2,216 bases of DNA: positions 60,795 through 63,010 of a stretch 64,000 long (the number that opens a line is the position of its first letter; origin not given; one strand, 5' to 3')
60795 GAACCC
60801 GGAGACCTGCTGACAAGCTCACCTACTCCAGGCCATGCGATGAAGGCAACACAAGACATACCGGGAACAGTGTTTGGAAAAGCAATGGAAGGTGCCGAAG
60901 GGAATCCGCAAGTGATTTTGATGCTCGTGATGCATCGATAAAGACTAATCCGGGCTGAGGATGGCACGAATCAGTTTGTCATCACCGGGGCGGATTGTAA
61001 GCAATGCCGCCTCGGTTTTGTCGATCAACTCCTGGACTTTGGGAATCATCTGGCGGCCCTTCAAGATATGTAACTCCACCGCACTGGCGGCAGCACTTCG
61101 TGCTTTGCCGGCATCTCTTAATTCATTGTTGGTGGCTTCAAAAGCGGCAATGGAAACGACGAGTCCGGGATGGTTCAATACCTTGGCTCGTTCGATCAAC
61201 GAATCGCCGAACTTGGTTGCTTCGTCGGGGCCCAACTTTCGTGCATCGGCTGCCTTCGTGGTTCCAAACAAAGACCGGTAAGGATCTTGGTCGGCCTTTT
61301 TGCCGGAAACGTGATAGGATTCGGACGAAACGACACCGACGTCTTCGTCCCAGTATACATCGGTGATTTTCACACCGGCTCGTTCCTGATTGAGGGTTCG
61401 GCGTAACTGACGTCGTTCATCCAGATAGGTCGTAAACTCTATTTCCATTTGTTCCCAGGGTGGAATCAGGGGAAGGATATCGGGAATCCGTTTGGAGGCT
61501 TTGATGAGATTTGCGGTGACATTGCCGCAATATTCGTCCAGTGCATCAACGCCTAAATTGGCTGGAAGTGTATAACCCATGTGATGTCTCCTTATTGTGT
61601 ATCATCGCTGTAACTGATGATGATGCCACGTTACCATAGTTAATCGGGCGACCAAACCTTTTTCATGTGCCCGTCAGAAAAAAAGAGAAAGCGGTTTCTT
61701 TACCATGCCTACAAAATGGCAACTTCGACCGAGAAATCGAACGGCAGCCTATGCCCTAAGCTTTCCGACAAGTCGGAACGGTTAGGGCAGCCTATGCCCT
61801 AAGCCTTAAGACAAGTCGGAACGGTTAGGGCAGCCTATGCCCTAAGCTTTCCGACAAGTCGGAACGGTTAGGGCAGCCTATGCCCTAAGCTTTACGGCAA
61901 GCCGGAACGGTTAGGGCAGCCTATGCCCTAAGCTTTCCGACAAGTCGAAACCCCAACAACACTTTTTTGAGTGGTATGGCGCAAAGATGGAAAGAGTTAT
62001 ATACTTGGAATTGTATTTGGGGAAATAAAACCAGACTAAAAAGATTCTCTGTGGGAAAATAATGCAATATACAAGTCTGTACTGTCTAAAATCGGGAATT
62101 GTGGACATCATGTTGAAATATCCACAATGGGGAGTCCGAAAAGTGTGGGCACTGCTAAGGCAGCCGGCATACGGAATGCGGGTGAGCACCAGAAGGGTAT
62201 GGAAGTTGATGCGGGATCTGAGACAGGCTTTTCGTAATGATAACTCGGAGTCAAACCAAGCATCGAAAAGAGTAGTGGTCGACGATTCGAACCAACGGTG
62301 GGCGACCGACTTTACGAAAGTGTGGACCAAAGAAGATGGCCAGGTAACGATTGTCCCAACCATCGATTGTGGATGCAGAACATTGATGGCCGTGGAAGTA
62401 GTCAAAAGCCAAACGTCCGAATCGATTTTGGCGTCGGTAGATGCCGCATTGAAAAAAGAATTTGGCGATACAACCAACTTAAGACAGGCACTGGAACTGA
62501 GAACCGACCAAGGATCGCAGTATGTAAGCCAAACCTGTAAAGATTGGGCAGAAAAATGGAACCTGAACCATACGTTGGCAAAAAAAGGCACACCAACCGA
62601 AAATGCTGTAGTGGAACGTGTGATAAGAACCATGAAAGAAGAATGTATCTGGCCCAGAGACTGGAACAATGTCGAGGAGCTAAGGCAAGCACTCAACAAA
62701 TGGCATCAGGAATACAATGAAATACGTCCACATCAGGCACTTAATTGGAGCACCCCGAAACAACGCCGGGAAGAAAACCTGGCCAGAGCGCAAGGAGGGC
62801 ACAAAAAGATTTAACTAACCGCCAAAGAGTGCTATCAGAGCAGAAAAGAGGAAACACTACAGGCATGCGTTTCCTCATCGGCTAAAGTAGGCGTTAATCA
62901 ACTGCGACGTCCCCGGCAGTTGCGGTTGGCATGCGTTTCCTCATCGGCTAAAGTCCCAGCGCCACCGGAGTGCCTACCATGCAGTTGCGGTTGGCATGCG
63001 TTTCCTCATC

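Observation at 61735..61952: Spacer-less tandem array of five 43-bp hairpin-forming repeats immediately upstream of an IS remnant and a CRISPR array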

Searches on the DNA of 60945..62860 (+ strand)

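Call 28: search_dna_similar(query=window:61700-61990:+, collection=plasmids, mode=distant, max_evalue=0.01)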
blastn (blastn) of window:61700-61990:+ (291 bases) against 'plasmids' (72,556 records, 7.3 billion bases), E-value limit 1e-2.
No match.

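Call 29: search_dna_similar(query=window:61700-61990:+, collection=phages, mode=distant, max_evalue=0.01)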
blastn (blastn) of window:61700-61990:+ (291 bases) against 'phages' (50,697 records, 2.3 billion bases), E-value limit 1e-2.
No match.

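Call 98: search_dna_similar(query=window:61953-62860:+, collection=plasmids, mode=distant, max_rows=8)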
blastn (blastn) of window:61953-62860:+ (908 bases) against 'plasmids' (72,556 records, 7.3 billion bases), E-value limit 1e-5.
No match.

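Call 100: search_rna_families(source=window, start=61500, end=62100, threshold=evalue, max_evalue=10)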
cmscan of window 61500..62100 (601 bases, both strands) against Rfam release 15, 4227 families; matches with E-value up to 10: 5.
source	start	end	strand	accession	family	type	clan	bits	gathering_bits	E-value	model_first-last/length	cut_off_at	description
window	61818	61938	+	RF03935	mir-763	Gene; miRNA;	-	25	100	0.008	1-120/120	no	mir-763 microRNA precursor family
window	62008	62079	-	RF02256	adapt33_2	Gene; lncRNA;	-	17.2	60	5.8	1-71/71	no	Adaptive response 33 conserved region 2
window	61610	61688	+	RF00472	snosnR55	Gene; snRNA; snoRNA; CD-box;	CL00054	15.3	50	6.6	1-92/92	no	Small nucleolar RNA snR55/Z10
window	61782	61838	+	RF02028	mir-1827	Gene; miRNA;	-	14.9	82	3.9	1-66/66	no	mir-1827 microRNA precursor family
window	61828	61885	-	RF03568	mir-3204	Gene; miRNA;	-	14.5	90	9.2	1-75/75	no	mir-3204 microRNA precursor family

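Call 101: search_rna_families(source=L035, start=3600, end=4000, threshold=evalue, max_evalue=10)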
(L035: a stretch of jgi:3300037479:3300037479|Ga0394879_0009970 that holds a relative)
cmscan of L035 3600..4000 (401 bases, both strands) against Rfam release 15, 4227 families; matches with E-value up to 10: 10.
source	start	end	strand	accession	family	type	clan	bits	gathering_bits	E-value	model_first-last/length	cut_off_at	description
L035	3736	3830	+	RF04141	MIR8622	Gene; miRNA;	-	21.4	197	0.076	1-212/212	no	MIR8622 microRNA precursor family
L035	3760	3806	+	RF03293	mir-4672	Gene; miRNA;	-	20.2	98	0.21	1-81/81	no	mir-4672 microRNA precursor family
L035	3832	3884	+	RF01783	b55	Gene; sRNA;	-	19.5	70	0.62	1-61/61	no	Mycobacterium B11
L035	3861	3920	-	RF03599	MIR1883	Gene; miRNA;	-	18.9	128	0.76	1-118/118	no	MIR1883 microRNA precursor family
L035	3740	3826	-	RF00946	mir-1225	Gene; miRNA;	-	17.1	91.5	6.3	1-90/90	no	mir-1225 microRNA precursor family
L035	3688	3739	-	RF03006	M23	Gene; sRNA;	-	16.4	41.2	1.7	1-53/53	no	M23 RNA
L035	3725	3800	+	RF03327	mir-1266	Gene; miRNA;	-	16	70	3.1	1-82/82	no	mir-1266 microRNA precursor family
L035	3850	3969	-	RF01812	Pxr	Gene; sRNA;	-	15.6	80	2.3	1-109/109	no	Pxr regulatory sRNA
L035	3659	3684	-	RF00382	DnaX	Cis-reg; frameshift_element;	-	14.9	35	0.73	34-59/65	no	DnaX ribosomal frameshifting element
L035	3736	3830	-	RF04141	MIR8622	Gene; miRNA;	-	11.8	197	9.4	1-212/212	no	MIR8622 microRNA precursor family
